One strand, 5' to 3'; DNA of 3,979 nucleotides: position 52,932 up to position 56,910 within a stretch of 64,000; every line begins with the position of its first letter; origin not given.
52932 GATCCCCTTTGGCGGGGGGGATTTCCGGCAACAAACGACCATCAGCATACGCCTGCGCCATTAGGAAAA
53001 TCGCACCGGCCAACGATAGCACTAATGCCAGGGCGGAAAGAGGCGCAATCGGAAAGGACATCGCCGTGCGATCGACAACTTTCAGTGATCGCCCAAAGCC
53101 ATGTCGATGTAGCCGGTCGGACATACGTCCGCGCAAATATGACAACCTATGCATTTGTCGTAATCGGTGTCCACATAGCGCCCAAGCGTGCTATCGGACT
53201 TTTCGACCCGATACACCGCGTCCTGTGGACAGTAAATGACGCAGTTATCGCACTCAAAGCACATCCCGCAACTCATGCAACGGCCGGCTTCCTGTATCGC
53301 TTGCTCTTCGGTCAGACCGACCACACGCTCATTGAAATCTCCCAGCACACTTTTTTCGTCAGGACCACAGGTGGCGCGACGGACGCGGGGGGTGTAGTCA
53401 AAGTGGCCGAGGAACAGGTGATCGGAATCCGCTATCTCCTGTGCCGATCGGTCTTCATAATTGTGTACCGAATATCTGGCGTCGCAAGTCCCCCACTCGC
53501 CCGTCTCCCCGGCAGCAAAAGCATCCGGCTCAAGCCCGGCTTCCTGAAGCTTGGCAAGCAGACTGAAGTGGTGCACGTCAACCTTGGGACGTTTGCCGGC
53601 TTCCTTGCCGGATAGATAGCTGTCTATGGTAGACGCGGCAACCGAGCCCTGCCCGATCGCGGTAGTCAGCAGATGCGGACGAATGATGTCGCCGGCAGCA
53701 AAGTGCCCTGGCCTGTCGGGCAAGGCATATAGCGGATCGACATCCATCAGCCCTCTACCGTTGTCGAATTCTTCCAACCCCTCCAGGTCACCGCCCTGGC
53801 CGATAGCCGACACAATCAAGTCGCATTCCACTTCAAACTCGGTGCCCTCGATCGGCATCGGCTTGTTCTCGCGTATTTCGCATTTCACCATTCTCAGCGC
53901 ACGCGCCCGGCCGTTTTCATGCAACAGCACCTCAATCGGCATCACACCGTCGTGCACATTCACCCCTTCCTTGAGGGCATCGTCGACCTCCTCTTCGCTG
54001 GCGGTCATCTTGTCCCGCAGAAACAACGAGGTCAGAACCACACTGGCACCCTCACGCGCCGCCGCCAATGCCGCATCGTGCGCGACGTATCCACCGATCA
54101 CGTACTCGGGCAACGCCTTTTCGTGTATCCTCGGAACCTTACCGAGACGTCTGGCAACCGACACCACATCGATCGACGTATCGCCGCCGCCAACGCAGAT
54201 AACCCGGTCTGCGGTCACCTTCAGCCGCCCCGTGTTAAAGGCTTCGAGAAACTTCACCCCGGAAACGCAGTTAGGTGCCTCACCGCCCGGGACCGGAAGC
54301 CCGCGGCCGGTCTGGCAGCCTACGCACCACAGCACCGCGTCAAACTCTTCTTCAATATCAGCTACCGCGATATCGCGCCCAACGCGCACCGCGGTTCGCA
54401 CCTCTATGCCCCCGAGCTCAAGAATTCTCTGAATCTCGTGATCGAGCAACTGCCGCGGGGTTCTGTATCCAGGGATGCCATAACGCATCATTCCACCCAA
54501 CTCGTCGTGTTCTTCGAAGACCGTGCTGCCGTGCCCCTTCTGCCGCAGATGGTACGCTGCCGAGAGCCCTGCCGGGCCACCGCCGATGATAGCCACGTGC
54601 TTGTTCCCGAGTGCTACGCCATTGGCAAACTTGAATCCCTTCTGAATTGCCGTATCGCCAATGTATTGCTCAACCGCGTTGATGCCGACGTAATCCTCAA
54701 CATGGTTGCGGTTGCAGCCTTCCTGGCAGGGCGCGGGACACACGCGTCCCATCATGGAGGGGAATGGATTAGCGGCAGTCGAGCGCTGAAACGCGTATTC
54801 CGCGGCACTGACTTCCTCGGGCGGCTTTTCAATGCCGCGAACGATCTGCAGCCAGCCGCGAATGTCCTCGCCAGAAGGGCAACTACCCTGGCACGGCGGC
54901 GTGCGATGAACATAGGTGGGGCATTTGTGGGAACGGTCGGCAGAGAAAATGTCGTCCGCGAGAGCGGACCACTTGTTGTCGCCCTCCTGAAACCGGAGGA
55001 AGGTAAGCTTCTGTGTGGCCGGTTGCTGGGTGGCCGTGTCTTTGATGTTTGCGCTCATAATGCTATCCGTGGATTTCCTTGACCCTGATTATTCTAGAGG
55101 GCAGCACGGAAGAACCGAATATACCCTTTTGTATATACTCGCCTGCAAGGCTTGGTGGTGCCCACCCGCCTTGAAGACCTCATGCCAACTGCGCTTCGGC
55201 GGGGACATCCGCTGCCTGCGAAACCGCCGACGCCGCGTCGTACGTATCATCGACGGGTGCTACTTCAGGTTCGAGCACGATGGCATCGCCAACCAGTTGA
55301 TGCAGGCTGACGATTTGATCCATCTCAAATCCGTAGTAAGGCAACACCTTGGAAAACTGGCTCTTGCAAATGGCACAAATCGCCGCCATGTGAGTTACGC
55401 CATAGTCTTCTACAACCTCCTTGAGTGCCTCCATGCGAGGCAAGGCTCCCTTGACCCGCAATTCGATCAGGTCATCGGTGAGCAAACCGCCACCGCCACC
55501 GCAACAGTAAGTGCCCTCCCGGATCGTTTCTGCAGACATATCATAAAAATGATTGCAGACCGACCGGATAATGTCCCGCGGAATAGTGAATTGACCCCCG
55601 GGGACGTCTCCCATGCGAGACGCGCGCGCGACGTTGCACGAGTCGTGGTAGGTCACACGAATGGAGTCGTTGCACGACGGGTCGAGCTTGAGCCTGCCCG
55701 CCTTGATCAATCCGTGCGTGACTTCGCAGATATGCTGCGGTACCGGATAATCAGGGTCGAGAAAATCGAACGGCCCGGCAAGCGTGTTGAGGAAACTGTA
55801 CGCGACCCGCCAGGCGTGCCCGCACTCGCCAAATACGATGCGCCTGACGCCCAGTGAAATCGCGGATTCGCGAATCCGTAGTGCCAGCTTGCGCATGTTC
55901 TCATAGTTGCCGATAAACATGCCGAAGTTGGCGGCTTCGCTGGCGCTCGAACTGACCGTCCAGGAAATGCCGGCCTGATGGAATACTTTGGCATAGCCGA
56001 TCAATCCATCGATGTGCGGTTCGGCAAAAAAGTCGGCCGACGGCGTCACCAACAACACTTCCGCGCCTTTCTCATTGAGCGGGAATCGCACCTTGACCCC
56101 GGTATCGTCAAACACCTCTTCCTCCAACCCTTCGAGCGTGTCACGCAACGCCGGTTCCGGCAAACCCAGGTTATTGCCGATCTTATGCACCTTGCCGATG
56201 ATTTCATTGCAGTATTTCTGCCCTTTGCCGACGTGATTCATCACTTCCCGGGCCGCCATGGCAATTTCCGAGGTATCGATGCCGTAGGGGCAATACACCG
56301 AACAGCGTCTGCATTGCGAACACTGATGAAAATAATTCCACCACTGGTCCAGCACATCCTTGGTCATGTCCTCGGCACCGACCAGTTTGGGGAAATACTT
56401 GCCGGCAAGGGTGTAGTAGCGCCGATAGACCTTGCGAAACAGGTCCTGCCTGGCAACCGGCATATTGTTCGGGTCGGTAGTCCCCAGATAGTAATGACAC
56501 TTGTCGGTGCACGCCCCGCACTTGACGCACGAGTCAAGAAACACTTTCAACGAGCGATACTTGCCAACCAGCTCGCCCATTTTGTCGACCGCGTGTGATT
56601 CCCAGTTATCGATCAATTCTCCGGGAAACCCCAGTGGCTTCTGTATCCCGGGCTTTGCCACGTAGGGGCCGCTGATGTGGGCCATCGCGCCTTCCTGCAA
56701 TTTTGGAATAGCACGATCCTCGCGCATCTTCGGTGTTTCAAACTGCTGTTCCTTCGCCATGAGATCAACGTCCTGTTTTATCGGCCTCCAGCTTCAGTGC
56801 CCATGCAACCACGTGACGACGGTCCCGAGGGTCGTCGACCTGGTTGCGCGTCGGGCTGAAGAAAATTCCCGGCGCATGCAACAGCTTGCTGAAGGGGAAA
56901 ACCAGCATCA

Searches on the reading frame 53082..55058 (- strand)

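Call 42: search_protein_families(library=pfam, proteins=[window:53082-55058:-], max_evalue=0.00001)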
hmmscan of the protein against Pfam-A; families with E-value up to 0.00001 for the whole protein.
window:53082-55058:- (658 aa): 9 families
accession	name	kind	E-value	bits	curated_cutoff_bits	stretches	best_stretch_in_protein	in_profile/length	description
PF07992.20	Pyr_redox_2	-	2e-22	80.4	26.1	1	154-471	2-291/291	Pyridine nucleotide-disulphide oxidoreductase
PF14691.11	Fer4_20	-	3.8e-15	56.1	25.8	1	39-141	20-112/113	Dihydroprymidine dehydrogenase domain II, 4Fe-4S cluster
PF13450.12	NAD_binding_8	-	8e-10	39.3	21.9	1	157-192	1-36/68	NAD(P)-binding Rossmann-like domain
PF00070.33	Pyr_redox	-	1.3e-08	35.6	22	0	154-188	1-35/82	Pyridine nucleotide-disulphide oxidoreductase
PF14697.11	Fer4_21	-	6.8e-08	33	35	1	599-653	7-59/59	4Fe-4S dicluster domain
PF12831.13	FAD_oxidored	-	8.4e-08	32.3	27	0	155-194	2-41/416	FAD dependent oxidoreductase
PF12838.12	Fer4_7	-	1.3e-07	32.4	27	1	600-649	2-51/52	4Fe-4S dicluster domain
PF01266.30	DAO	-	1.9e-07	31.4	27.9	1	154-189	1-37/353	FAD dependent oxidoreductase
PF00037.32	Fer4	-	2.1e-06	27.7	21.1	1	631-649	3-21/24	4Fe-4S binding domain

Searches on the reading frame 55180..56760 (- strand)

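Call 42: search_protein_families(library=pfam, proteins=[window:55180-56760:-], max_evalue=0.00001)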
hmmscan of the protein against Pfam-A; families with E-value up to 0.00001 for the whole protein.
window:55180-56760:- (526 aa): 3 families
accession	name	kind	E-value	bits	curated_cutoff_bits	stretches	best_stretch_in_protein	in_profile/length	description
PF13183.11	Fer4_8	-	1e-10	42.4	27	1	75-161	2-68/68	4Fe-4S dicluster domain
PF13534.11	Fer4_17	-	1e-09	39.2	22.2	1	77-162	1-61/61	4Fe-4S dicluster domain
PF13187.11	Fer4_9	-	4.5e-07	30.2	27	0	76-89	35-48/52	4Fe-4S dicluster domain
